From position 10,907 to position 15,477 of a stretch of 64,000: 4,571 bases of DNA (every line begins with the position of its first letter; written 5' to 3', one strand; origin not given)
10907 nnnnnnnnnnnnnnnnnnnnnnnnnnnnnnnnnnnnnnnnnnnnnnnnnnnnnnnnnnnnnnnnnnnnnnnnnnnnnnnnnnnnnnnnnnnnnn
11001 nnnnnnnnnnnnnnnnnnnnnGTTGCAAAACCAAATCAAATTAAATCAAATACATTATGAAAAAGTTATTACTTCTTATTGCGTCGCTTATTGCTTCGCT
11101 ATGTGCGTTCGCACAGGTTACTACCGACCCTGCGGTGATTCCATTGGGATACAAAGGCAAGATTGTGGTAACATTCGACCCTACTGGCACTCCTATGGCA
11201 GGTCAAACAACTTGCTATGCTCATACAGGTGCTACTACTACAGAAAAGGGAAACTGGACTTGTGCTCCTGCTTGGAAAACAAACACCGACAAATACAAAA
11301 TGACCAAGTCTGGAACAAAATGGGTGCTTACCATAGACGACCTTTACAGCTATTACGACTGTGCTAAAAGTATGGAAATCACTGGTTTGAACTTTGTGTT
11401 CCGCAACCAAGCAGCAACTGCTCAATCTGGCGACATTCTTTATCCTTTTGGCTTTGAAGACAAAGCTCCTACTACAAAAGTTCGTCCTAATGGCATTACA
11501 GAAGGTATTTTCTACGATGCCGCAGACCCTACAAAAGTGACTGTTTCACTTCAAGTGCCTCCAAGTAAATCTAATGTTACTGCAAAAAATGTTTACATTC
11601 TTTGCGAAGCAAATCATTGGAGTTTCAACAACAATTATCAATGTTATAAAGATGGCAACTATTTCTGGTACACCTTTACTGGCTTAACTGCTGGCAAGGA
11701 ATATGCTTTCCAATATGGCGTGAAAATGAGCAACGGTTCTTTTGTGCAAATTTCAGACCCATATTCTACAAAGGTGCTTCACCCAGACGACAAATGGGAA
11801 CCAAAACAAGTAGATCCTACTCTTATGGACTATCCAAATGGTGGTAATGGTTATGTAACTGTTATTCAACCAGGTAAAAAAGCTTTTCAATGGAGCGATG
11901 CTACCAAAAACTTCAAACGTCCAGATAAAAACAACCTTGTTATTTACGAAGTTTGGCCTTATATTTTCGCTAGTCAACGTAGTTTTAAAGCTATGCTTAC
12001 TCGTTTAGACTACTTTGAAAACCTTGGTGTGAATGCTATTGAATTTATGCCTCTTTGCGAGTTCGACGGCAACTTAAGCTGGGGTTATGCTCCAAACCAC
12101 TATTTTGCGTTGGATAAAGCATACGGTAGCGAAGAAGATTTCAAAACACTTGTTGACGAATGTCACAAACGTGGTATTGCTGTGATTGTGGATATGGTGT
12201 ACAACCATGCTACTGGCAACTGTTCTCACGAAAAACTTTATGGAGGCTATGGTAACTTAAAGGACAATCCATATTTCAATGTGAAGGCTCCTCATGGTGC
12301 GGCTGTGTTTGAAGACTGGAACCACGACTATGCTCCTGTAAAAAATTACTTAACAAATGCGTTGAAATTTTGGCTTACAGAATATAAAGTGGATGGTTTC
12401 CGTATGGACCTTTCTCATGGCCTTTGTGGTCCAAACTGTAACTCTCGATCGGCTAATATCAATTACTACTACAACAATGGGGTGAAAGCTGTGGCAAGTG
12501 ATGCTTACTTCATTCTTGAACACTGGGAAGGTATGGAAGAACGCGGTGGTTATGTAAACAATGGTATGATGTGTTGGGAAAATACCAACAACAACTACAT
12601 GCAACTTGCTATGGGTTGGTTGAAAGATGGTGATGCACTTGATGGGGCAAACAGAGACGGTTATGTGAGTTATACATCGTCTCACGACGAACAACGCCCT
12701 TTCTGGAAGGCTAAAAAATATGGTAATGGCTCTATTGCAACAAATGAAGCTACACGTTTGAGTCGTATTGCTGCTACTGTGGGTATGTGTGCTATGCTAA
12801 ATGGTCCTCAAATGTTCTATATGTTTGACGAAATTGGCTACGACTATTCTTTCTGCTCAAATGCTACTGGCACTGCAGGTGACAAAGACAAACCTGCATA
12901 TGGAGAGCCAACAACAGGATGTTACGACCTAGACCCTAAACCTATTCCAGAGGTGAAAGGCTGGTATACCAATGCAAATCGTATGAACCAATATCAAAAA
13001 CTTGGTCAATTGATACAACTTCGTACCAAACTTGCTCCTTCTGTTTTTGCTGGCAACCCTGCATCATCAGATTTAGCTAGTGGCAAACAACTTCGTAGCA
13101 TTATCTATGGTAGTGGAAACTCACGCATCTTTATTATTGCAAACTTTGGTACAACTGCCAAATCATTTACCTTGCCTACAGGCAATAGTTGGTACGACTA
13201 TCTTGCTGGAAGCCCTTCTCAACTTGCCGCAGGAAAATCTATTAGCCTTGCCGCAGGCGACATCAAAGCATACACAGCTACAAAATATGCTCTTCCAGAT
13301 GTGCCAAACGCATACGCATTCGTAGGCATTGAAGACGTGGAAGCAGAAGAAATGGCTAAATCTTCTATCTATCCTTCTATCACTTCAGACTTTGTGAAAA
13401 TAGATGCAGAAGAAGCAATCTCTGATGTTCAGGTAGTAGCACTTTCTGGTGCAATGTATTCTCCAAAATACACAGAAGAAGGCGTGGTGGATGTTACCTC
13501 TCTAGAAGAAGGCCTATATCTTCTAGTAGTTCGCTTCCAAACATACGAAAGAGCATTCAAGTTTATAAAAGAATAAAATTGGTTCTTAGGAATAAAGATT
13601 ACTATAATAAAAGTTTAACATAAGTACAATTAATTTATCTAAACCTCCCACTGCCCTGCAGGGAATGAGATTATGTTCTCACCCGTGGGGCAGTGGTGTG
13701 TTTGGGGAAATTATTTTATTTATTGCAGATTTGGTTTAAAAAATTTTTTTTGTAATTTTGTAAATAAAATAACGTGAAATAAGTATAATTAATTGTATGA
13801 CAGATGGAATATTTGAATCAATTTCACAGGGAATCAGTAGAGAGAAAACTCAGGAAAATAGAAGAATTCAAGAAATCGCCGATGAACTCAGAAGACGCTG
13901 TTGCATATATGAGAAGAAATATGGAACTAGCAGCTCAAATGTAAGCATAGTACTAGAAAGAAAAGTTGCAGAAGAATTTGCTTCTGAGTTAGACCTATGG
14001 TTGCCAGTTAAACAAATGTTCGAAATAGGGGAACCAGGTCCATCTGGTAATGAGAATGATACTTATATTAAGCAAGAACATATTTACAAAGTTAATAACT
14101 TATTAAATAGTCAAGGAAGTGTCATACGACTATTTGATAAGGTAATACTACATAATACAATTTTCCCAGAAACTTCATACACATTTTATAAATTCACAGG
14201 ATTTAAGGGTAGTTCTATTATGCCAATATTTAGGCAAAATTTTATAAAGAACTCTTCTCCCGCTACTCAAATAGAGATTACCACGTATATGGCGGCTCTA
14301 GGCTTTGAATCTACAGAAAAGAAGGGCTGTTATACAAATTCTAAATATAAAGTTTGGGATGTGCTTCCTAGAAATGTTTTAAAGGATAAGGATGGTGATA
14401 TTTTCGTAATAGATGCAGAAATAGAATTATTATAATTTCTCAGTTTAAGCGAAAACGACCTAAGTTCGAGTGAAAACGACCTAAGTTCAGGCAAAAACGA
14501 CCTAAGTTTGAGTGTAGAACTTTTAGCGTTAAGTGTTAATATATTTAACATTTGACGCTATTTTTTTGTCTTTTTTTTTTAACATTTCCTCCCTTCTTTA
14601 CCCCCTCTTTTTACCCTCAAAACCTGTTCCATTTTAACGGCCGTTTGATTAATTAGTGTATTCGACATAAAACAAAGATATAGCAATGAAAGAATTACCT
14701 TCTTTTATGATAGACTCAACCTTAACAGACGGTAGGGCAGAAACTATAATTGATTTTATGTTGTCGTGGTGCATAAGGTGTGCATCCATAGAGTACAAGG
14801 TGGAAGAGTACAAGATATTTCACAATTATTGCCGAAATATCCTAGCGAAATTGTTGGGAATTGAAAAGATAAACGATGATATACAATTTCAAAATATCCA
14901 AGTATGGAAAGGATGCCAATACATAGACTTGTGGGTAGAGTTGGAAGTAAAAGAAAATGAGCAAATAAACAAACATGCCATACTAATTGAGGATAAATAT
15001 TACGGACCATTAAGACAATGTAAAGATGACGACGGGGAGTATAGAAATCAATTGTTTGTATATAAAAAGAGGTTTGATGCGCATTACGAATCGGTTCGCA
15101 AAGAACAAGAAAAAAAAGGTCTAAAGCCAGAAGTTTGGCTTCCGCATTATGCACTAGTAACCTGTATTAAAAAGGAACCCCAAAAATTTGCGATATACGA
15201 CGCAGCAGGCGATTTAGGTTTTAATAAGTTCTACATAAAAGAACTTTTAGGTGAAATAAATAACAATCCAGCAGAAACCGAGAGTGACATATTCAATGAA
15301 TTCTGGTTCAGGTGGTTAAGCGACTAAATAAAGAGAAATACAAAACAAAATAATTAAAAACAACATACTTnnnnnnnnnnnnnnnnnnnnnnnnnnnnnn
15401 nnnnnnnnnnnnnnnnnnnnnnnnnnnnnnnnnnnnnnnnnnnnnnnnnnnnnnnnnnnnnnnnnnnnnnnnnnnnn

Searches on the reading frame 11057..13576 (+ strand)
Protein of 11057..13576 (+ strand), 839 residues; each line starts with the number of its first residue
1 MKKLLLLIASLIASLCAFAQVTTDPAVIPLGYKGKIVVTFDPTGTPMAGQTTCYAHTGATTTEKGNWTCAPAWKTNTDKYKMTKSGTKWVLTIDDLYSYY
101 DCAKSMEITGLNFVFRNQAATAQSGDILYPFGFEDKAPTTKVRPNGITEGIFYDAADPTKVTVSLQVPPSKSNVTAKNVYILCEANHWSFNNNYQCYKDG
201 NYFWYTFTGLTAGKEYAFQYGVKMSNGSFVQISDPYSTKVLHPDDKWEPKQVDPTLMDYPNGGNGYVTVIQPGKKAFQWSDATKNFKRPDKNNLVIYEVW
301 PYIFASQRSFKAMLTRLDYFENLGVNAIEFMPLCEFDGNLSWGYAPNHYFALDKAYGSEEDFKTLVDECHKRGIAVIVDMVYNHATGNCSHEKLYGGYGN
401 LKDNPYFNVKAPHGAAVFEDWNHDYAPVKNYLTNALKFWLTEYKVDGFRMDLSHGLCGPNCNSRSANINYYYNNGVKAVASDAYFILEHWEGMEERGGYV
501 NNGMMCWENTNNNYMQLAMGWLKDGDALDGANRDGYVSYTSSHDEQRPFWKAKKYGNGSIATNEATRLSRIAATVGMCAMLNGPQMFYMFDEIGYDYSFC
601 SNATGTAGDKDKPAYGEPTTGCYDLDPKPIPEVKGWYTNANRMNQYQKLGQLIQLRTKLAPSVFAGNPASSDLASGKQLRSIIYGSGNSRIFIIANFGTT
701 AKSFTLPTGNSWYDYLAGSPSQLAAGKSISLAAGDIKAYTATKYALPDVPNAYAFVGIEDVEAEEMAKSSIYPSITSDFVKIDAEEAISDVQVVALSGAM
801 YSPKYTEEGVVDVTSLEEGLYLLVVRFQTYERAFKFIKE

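Call 12: search_protein_families(library=pfam, proteins=[window:11057-13576:+], max_evalue=0.001)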
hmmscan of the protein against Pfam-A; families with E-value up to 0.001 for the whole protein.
window:11057-13576:+ (839 aa): 1 family
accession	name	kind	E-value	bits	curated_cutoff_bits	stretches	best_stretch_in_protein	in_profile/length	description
PF00128.31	Alpha-amylase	-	1.9e-23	83.9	22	2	310-407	18-114/446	Alpha amylase, catalytic domain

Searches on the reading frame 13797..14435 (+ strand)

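Call 12: search_protein_families(library=pfam, proteins=[window:13797-14435:+], max_evalue=0.001)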
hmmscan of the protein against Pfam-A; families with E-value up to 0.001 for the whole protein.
window:13797-14435:+ (212 aa): 1 family
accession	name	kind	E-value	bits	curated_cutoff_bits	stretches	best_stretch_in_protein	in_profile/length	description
PF18762.7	Kinase-PolyVal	-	1.8e-26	93.5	27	1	55-210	5-157/160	Serine/Threonine/Tyrosine Kinase found in polyvalent proteins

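Call 31: search_protein_families(library=padloc, proteins=[window:13797-14432:+], max_evalue=0.01)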
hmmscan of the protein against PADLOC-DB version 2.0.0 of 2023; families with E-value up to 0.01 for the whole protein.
window:13797-14432:+ (212 aa): 0 families

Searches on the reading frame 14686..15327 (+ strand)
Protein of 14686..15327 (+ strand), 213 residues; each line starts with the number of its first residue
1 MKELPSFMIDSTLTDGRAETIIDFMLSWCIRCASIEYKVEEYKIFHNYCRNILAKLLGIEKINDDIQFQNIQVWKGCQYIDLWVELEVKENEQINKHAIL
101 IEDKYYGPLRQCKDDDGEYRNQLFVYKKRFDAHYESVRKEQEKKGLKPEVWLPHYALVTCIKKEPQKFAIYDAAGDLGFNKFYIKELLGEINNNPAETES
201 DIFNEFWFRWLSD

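Call 12: search_protein_families(library=pfam, proteins=[window:14686-15327:+], max_evalue=0.001)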
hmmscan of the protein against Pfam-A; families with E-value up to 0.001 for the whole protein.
window:14686-15327:+ (213 aa): 0 families

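Call 31: search_protein_families(library=padloc, proteins=[window:14686-15324:+], max_evalue=0.01)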
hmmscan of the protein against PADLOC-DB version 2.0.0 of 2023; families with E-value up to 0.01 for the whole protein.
window:14686-15324:+ (213 aa): 0 families
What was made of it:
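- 14686..15327 (+): Facultative upstream gene: a 213-aa cytoplasmic protein with a PD-(D/E)xK-like motif (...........ILIEDK), 43 nt before gene 1. There is no Pfam or PADLOC hit (calls 12, 31).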

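Call 100: search_solved_structures(query=window:14686-15324:+, max_evalue=1)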
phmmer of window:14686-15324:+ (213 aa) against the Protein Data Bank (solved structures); distinct sequences matched with E-value up to 1: 10.
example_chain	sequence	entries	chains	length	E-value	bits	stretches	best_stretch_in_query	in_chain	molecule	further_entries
5nyk_A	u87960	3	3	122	0.053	16.3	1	19-76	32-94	Thioredoxin-like protein 2.1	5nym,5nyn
2ypm_A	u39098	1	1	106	0.19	14.4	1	10-71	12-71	LAFCA THIOREDOXIN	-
2hsy_A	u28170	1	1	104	0.21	14.3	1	9-64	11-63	Thioredoxin II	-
2fa4_A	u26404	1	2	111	0.25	14.1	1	9-64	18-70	Thioredoxin II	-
5nyl_A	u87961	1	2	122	0.26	14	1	19-76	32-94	Thioredoxin-like protein 2.1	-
6ali_A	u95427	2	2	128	0.26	14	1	19-66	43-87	Thioredoxin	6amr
6z7o_A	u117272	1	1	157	0.58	12.9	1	20-69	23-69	Thioredoxin-T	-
1xw9_A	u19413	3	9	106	0.71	12.6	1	10-73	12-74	thioredoxin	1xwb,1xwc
1xwa_A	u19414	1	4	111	0.8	12.4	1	10-73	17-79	thioredoxin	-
7wge_B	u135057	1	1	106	0.96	12.1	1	17-52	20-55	Thioredoxin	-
